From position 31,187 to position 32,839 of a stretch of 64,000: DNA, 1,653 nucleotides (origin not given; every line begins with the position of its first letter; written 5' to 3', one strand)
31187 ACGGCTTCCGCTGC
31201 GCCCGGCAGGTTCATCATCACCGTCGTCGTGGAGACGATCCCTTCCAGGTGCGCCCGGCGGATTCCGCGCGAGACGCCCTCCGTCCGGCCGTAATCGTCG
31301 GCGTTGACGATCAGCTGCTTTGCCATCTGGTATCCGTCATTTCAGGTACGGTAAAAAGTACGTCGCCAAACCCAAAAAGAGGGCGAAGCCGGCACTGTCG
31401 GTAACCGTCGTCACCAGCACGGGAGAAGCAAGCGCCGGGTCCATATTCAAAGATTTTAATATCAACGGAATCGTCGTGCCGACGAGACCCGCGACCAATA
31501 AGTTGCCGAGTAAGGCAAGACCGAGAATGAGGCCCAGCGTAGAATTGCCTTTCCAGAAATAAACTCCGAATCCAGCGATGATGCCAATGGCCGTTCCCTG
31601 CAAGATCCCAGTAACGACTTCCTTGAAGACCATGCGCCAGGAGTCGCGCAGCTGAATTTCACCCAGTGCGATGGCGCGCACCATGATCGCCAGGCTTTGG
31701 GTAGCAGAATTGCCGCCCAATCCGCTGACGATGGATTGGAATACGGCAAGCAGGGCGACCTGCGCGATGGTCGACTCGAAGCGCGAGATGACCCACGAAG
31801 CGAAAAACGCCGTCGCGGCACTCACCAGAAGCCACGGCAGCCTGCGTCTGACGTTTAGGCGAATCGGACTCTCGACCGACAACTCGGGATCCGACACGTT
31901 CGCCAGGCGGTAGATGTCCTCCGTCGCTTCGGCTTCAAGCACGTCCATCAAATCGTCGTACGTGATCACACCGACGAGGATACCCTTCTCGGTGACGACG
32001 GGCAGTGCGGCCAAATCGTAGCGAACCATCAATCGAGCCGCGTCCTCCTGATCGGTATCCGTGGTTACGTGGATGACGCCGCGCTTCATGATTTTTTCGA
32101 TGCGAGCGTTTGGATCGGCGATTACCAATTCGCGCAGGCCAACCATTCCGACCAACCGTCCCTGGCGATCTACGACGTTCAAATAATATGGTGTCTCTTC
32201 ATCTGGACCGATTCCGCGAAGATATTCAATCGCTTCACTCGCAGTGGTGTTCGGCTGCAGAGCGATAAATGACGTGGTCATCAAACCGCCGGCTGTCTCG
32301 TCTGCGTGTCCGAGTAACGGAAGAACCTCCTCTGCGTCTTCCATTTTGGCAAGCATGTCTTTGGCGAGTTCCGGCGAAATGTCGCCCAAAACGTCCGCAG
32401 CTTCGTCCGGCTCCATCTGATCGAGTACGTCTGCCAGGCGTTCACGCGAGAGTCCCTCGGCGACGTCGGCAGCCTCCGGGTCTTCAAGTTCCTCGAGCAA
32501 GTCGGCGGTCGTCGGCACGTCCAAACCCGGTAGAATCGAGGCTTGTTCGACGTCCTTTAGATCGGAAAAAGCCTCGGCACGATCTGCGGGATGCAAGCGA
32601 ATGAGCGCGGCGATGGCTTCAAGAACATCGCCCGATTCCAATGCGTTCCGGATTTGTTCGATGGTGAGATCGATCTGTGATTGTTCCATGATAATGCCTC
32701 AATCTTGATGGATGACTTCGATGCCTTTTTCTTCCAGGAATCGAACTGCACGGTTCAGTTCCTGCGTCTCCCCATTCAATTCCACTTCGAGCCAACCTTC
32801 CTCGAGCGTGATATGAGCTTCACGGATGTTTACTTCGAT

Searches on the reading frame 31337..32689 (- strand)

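Call 38: search_protein_families(library=pfam, proteins=[window:31337-32689:-], max_evalue=0.00001)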
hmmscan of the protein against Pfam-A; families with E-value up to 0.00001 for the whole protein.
window:31337-32689:- (450 aa): 3 families
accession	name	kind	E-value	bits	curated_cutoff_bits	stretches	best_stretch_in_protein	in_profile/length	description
PF01769.21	MgtE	-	6.9e-33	114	27.6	1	319-441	2-125/125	Divalent cation transporter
PF00571.33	CBS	-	6.5e-23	81.3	24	2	198-251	2-55/57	CBS domain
PF03448.22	MgtE_N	-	2.2e-16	60.7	25.9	1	32-128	1-99/102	MgtE intracellular N domain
